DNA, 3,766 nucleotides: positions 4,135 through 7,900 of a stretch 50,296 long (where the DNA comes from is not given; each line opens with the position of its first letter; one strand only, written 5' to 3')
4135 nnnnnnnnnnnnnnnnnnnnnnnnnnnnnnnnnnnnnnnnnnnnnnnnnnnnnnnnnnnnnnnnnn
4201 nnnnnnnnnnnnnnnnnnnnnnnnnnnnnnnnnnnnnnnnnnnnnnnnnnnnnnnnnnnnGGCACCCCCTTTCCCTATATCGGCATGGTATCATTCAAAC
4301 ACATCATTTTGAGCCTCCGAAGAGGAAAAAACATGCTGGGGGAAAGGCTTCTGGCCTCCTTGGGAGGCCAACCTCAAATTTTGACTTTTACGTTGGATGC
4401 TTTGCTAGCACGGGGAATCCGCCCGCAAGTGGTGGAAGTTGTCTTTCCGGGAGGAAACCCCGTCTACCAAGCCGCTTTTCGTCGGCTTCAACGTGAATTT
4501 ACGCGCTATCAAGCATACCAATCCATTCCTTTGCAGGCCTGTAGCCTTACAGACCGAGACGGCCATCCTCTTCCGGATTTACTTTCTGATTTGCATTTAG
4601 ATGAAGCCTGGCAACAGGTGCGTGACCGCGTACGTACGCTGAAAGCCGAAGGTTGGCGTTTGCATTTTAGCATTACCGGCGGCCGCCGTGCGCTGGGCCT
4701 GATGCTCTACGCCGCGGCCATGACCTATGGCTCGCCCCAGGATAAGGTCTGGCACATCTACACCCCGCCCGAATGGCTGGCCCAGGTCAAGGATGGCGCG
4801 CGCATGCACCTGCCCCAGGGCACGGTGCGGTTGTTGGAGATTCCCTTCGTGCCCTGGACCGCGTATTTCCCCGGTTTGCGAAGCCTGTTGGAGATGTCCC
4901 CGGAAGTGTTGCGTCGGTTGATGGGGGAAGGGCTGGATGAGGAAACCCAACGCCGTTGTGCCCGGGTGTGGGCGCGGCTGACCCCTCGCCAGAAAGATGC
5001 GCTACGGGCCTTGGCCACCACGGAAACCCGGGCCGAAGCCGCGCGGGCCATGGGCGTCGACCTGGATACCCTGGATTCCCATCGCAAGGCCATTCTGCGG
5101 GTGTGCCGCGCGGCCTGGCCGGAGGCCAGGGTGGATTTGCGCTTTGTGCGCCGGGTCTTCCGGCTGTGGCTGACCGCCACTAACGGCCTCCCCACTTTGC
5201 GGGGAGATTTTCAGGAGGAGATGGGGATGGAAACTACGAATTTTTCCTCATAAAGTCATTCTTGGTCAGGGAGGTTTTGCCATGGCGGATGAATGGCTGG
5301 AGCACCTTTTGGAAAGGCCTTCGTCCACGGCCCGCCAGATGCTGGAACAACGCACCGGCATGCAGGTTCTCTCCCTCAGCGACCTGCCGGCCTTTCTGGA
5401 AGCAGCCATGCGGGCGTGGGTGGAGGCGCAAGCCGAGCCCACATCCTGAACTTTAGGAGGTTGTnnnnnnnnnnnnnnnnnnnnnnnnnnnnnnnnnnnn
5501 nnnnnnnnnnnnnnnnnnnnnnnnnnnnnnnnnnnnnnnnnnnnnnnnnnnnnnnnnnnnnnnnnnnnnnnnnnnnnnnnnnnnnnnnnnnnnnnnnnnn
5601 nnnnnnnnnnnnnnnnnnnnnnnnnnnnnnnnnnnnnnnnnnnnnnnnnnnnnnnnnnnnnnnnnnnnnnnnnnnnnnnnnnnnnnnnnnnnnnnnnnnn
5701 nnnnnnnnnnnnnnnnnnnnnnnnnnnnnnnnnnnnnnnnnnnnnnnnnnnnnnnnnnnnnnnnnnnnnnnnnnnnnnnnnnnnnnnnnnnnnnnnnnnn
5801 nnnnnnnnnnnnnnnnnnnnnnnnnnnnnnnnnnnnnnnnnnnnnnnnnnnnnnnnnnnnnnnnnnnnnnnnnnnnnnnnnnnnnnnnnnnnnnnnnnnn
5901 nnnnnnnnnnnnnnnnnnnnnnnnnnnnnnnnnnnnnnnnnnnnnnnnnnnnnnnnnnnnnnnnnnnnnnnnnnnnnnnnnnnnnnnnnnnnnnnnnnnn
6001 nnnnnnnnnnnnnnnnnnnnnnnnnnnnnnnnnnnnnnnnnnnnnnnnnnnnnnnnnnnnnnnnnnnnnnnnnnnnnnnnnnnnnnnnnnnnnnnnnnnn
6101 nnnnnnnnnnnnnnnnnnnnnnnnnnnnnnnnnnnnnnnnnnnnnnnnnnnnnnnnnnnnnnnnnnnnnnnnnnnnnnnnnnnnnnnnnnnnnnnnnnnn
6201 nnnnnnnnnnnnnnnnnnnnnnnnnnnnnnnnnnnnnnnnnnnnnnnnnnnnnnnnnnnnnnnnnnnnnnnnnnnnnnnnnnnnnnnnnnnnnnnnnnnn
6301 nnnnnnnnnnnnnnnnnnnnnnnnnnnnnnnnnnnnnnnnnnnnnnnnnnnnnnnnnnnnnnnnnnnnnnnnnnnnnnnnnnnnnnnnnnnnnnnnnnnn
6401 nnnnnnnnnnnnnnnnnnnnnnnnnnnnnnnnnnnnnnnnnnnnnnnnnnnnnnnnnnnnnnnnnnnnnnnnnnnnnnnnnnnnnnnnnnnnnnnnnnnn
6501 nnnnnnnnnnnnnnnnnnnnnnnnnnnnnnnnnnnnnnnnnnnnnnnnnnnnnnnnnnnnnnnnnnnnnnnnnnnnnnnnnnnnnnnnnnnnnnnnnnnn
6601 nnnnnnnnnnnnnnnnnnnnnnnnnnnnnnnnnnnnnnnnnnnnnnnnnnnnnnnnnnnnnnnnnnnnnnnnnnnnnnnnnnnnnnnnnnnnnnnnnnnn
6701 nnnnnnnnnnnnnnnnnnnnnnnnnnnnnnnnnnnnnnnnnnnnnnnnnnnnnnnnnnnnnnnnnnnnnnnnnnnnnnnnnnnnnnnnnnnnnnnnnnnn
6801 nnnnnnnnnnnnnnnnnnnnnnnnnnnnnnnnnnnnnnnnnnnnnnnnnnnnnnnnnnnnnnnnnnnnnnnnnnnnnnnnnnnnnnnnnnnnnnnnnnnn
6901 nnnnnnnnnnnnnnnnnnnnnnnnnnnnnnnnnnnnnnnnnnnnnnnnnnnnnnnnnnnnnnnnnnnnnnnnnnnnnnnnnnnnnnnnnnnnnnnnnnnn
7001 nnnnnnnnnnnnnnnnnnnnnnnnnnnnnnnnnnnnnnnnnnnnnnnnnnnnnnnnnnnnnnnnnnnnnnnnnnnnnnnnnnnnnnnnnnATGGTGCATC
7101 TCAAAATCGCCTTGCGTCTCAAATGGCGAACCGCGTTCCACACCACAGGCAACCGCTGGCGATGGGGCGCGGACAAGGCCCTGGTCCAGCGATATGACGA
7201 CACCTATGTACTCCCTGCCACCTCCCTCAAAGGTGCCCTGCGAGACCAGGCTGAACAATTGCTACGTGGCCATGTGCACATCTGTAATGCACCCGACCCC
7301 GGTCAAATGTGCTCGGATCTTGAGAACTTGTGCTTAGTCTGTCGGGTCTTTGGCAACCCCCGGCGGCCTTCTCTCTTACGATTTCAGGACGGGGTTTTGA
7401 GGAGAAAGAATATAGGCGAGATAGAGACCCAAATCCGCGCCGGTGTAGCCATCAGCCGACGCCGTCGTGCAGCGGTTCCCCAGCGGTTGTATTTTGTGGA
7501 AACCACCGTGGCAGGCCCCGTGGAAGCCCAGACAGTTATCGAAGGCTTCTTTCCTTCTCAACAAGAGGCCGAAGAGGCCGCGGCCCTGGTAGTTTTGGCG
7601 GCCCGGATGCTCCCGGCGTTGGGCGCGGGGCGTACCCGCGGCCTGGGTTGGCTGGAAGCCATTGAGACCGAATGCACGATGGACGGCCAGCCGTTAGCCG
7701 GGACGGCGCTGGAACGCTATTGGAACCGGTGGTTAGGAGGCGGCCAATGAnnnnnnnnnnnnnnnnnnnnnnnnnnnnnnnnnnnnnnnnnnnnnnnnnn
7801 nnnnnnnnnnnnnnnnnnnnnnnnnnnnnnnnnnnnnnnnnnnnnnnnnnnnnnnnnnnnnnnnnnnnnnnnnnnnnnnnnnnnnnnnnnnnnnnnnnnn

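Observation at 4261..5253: CARF-LuxR fusion as first gene of the cas operon, facing the ring-nuclease gene across a 72-nt control region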

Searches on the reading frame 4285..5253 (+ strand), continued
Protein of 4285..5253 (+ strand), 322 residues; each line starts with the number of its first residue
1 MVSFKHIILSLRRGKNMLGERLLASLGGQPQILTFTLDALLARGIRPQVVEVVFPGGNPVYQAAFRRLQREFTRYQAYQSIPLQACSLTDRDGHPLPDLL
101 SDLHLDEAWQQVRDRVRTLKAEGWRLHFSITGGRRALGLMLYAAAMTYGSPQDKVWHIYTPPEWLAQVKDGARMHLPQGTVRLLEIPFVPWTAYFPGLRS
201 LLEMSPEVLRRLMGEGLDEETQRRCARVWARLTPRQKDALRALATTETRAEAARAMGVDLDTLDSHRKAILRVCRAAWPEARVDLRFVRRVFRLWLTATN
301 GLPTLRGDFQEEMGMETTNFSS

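Call 64: search_protein_families(library=pfam, alignment_id=A1, max_evalue=0.01)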
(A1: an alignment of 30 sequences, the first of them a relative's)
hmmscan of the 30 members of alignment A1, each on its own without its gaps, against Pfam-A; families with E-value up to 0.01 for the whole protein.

A. member 1, P0001 (306 aa): 1 family
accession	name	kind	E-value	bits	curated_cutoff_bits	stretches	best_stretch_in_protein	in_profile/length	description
PF09623.16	Cas_NE0113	-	1e-31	110.8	23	1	13-183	1-186/208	CRISPR-associated protein NE0113 (Cas_NE0113)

B. families by the number of members that match (of 30 scanned): 13 families
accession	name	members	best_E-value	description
PF09623.16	Cas_NE0113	30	1.8e-48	CRISPR-associated protein NE0113 (Cas_NE0113)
PF00196.25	GerE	26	1.9e-11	Bacterial regulatory proteins, luxR family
PF08281.18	Sigma70_r4_2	16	2.7e-08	Sigma-70, region 4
PF13384.12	HTH_23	10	8.6e-05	Homeodomain-like domain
PF13518.12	HTH_28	8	0.00025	Helix-turn-helix domain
PF04545.22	Sigma70_r4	5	3e-05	Sigma-70, region 4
PF02796.21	HTH_7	2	6.4e-05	Helix-turn-helix domain of resolvase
PF20184.3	DUF6547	2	0.0043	Family of unknown function (DUF6547)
PF13551.12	HTH_29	2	0.0075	Winged helix-turn helix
PF13801.11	Metal_resist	1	0.0012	Heavy-metal resistance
PF22662.2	Csa3_N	1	0.0013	Csa3 CRISPR-associated Rossmann-like domain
PF01423.28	LSM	1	0.0067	LSM domain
PF09280.16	XPC-binding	1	0.0079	XPC-binding domain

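Call 81: search_protein_families(library=padloc, proteins=[window:4333-5253:+], max_evalue=0.001)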
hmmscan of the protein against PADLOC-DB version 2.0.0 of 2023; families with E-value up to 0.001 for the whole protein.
window:4333-5253:+ (306 aa): 10 families
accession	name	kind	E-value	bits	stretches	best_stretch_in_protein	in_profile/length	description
PDLC01855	CARF3--CARF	-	6e-73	244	1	5-280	6-285/288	-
PDLC01851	CARF3--CARF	-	1.3e-39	134.3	1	4-262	3-256/279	-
PDLC01036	WYL/Csx1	-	3.1e-37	126.8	1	6-264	6-253/279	CARF+WYL C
PDLC01354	Csx1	-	6.2e-33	112.3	1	6-185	5-175/189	CAS-III; associated_signaling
PDLC01633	Csx1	-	1.3e-31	107.7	1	13-194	1-169/177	CAS-III; associated_signaling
PDLC01904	CARF5--CARF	-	2.1e-14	52.1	1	6-147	5-154/351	-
PDLC01909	CARF5--CARF_TM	-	1.2e-11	42.9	1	6-143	9-154/340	-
PDLC01907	CARF5--CARF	-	3.1e-09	34.5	1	6-184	5-183/325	-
PDLC01299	Csx1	-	6.2e-09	34.3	1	6-144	2-144/193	CAS-III; associated_signaling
PDLC01336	Csx1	-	3.4e-06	25.5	1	6-142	4-122/123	CAS-III; associated_signaling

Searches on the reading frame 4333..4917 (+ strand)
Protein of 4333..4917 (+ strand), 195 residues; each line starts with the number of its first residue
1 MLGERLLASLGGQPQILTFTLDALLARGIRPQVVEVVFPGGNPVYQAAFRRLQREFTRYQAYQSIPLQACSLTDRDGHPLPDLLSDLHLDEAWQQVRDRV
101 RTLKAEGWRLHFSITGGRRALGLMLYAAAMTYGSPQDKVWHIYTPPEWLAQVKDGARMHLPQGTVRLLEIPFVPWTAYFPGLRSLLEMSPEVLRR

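Call 47: search_solved_structures(query=A2, max_evalue=1, show_alignments=4)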
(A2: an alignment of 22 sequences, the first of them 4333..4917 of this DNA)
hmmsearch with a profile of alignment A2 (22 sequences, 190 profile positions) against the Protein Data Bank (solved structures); distinct sequences matched with E-value up to 1: 12.
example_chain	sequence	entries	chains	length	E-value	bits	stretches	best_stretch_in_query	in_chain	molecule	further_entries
7yhl_A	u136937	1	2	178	1.4e-05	28.3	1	1-125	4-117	CRISPR system ring nuclease SSO2081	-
8htw_A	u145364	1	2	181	1.6e-05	28.2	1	1-125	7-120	CRISPR system ring nuclease SSO2081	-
7ygh_A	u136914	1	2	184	1.6e-05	28.2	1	1-125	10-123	CRISPR system ring nuclease SSO2081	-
7ygl_A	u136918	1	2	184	1.8e-05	28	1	1-125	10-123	CRISPR system ring nuclease SSO2081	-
7z55_AAA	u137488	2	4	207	0.0024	21.1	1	1-126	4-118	CRISPR-associated protein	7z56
7mwr_B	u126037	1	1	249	0.056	16.6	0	65-118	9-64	LHD101B4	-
1ujw_B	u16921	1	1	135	0.057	16.6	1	79-129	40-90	Colicin E3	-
2ysu_B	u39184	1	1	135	0.057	16.6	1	79-128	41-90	Colicin-E2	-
1jch_A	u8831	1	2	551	0.53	13.4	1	79-128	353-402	COLICIN E3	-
2b5u_A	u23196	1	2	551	0.54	13.4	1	79-128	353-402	Colicin E3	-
7nsu_D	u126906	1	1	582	0.57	13.3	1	79-128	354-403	Colicin-E9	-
7aah_A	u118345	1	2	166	0.98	12.6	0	78-119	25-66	Marginal zone B- and B1-cell-specific protein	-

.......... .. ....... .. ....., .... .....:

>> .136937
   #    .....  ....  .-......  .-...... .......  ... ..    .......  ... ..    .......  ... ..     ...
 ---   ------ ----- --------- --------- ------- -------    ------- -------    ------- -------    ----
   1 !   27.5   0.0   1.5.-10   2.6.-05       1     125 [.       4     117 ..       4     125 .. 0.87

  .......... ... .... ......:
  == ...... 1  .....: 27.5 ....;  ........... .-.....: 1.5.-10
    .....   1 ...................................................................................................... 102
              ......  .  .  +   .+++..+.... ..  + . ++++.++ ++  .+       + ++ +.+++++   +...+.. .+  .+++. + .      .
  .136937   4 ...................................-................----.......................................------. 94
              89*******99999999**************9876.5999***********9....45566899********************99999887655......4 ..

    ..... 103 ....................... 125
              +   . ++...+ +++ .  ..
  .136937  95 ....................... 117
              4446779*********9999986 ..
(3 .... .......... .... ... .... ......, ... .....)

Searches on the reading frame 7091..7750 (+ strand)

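Call 37: search_protein_families(library=ncbifam, proteins=[window:7091-7750:+], max_evalue=0.01)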
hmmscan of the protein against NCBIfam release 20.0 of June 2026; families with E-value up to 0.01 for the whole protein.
window:7091-7750:+ (219 aa): 4 families
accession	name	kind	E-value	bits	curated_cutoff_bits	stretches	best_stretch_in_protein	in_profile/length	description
TIGR02581.1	cas_cyan_RAMP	equivalog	3.1e-16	59.7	108.05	2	78-192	103-212/216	type III CRISPR-associated RAMP protein Csx7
TIGR03986.1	TIGR03986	equivalog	0.0016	18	161.35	0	33-66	67-100/568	TIGR03986 family type III CRISPR-associated RAMP protein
NF041225.1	Cas_III-E_gRAMP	equivalog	0.0032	14.9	700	1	81-192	727-838/1636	type III-E CRISPR-associated gRAMP effector Cas7-11e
TIGR02674.1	cas_cyan_RAMP_2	equivalog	0.0081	15.4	177.3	0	114-194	162-245/402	type III-D CRISPR-associated RAMP protein Csx10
